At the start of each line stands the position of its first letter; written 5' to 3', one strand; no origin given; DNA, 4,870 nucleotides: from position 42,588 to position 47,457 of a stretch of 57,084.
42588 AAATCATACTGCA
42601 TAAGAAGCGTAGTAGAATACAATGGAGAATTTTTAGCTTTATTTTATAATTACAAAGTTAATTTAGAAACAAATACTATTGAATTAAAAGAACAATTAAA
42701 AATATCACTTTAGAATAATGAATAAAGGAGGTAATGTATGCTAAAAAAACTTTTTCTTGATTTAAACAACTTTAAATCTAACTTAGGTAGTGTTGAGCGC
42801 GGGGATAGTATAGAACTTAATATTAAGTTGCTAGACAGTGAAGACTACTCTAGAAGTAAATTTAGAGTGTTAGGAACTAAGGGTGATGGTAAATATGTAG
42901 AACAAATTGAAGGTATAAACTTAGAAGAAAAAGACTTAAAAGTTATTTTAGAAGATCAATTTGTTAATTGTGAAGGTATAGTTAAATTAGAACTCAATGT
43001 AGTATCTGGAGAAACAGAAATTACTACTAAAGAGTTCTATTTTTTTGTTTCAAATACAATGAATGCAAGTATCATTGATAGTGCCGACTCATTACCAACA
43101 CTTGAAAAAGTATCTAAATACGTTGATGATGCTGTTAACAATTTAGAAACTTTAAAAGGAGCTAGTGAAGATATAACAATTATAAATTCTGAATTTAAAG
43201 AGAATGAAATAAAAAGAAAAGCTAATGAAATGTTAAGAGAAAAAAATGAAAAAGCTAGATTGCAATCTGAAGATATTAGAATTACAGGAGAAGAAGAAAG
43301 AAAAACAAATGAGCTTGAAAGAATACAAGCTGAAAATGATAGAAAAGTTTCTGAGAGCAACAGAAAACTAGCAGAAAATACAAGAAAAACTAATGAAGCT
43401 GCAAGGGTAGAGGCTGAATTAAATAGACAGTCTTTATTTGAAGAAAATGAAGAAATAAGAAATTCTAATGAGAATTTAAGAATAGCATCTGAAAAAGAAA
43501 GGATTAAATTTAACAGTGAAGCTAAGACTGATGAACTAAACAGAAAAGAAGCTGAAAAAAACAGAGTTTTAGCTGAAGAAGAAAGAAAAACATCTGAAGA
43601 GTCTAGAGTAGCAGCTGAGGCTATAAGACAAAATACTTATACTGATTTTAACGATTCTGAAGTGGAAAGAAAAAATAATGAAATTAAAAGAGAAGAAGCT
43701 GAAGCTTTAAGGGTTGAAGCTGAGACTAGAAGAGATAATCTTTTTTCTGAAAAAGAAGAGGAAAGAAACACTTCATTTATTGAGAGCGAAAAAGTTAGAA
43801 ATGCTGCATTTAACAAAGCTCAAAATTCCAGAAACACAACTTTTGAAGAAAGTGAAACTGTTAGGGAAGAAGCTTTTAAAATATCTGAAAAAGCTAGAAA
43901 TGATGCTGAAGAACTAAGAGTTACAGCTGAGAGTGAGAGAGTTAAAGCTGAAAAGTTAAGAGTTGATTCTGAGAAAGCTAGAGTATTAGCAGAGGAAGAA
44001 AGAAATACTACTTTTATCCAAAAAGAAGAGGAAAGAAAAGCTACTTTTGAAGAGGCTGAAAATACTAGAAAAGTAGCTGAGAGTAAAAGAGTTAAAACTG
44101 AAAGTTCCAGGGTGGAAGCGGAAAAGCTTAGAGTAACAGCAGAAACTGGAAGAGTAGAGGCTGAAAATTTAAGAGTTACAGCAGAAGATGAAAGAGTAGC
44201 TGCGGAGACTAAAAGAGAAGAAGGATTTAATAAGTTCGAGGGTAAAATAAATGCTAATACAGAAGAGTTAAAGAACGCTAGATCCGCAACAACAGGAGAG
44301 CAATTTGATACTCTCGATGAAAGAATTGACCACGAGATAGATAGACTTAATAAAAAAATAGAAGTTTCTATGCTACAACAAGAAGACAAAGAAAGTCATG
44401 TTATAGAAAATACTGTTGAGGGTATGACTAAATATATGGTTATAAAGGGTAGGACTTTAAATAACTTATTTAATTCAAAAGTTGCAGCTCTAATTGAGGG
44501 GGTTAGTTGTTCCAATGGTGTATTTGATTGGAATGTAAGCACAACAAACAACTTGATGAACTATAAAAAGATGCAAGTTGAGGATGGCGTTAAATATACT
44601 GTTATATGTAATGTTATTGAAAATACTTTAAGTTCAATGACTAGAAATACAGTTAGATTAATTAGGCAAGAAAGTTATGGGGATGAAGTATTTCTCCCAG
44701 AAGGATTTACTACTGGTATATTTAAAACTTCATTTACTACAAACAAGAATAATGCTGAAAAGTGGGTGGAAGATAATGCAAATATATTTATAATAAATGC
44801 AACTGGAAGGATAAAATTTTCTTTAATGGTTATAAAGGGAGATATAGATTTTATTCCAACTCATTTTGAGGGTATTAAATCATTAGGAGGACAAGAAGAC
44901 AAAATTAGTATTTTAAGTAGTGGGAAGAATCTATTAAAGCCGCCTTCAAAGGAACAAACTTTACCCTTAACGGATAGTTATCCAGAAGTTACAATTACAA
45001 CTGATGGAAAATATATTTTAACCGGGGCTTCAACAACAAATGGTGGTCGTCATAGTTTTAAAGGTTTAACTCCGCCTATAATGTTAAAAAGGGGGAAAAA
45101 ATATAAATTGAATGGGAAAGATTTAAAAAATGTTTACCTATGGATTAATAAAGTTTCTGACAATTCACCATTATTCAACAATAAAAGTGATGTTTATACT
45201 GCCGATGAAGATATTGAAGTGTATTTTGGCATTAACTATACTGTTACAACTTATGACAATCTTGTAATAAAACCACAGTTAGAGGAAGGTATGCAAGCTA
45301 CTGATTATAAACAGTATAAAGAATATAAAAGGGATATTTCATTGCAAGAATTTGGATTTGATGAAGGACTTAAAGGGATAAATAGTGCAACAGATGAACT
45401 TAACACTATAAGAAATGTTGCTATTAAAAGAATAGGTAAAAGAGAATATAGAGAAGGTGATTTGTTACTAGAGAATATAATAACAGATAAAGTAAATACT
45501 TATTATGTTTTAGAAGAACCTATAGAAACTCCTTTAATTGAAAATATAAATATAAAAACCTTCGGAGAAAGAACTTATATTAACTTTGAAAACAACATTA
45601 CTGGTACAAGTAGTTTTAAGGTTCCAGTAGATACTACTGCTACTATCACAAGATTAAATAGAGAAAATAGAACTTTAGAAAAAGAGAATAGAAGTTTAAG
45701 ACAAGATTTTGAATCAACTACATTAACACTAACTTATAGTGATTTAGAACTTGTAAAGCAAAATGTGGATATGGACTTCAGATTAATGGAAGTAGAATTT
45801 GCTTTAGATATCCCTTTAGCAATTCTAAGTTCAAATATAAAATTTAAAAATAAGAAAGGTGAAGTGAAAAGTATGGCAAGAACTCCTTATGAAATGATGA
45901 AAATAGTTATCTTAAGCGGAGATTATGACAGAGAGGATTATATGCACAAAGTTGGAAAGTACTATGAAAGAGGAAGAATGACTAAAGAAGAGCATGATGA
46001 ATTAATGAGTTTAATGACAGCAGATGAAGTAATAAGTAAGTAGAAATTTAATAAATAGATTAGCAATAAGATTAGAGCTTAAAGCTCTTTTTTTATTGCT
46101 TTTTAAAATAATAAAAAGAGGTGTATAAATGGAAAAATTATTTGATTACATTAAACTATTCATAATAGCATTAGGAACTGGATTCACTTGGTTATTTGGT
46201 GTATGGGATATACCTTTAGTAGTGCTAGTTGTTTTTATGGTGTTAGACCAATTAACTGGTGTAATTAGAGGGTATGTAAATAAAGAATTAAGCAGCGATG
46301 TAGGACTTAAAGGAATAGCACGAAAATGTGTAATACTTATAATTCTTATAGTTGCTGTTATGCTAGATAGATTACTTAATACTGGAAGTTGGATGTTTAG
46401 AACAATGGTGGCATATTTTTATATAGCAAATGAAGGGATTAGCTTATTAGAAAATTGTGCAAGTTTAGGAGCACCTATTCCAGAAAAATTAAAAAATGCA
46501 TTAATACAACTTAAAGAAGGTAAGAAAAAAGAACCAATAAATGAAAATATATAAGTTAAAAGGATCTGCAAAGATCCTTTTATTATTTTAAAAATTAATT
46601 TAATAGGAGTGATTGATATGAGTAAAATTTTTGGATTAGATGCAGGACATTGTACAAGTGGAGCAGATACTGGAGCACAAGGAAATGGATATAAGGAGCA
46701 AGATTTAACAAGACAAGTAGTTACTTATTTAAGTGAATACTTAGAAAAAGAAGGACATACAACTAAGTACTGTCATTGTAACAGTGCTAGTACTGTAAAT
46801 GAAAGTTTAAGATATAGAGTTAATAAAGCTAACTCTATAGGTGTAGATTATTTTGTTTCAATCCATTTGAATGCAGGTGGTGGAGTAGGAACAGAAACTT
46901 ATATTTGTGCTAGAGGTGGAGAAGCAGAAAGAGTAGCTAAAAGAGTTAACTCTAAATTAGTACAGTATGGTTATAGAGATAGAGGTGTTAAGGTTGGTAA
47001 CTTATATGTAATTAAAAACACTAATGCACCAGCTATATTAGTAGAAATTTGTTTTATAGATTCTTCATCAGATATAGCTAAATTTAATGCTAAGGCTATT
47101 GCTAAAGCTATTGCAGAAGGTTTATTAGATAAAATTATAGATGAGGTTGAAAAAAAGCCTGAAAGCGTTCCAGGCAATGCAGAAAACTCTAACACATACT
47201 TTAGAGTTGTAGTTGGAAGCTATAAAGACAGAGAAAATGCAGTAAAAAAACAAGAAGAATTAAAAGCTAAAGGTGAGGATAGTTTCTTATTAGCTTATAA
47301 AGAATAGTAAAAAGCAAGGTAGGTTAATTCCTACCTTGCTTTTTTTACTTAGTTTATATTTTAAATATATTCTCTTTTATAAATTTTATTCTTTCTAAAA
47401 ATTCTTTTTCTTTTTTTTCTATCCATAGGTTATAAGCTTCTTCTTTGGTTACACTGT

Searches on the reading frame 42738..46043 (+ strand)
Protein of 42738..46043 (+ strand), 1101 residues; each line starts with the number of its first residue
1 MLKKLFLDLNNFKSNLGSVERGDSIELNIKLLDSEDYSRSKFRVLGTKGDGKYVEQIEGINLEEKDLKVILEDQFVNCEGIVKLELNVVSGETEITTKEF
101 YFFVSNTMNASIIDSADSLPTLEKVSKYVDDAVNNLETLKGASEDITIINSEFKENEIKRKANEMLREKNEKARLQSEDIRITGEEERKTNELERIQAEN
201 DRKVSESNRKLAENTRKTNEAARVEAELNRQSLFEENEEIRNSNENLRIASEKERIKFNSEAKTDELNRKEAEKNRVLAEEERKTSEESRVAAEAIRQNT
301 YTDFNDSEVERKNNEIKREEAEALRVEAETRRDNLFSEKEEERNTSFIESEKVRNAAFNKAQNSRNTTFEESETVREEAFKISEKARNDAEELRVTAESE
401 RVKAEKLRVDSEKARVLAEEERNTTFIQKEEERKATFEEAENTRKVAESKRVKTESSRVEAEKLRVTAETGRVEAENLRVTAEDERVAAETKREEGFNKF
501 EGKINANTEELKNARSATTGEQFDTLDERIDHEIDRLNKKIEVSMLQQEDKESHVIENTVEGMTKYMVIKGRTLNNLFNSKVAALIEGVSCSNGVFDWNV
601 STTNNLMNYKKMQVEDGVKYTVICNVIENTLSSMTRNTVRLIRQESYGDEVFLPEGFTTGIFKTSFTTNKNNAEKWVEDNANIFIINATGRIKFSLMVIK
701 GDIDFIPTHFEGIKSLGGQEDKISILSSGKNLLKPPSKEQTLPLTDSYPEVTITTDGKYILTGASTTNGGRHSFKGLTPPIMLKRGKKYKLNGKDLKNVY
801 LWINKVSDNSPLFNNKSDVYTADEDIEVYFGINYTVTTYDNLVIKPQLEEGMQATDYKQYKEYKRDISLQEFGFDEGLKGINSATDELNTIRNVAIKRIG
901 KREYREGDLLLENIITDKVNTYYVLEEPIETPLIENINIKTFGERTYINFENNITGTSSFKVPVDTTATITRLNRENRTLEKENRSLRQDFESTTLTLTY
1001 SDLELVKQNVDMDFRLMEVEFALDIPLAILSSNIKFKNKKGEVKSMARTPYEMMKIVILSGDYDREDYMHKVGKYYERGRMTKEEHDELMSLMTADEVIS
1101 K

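Call 82: search_protein_families(library=phrogs, proteins=[window:42738-46043:+], max_evalue=0.00001)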
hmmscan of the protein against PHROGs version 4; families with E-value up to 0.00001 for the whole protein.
window:42738-46043:+ (1101 aa): 4 families
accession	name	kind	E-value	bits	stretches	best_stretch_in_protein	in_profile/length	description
phrog_23208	-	head and packaging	9.2e-217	723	4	920-1099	660-838/840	virion structural protein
phrog_2310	-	unknown function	1.7e-15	57.7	1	1049-1099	2-53/72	-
phrog_6782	-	tail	2.2e-15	57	1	461-872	101-486/696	tail fiber protein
phrog_17134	-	unknown function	1.9e-14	53.7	2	237-544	155-451/739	-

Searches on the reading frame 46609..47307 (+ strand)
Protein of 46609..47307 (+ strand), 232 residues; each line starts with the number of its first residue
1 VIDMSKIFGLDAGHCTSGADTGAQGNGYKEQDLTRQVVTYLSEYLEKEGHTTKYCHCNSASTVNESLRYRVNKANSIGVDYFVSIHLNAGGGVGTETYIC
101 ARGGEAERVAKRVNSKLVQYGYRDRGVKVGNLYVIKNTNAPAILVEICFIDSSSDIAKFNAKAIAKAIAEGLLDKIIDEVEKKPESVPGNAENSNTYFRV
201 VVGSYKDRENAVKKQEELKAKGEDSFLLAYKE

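Call 82: search_protein_families(library=phrogs, proteins=[window:46609-47307:+], max_evalue=0.00001)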
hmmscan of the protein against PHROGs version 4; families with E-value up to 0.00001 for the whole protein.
window:46609-47307:+ (232 aa): 6 families
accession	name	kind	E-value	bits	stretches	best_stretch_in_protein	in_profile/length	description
phrog_435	-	lysis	5.1e-70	238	1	4-223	111-336/556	endolysin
phrog_2742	-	lysis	4.3e-37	129.2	1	8-198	4-207/318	endolysin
phrog_12727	-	lysis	2.9e-25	90.3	1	9-180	166-346/393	endolysin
phrog_489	-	lysis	6.2e-23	82.3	1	10-200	169-376/459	endolysin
phrog_17214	-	lysis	8.9e-08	33.1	1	4-174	1-187/322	endolysin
phrog_13214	-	unknown function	2.6e-07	31.4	1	125-155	20-52/55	-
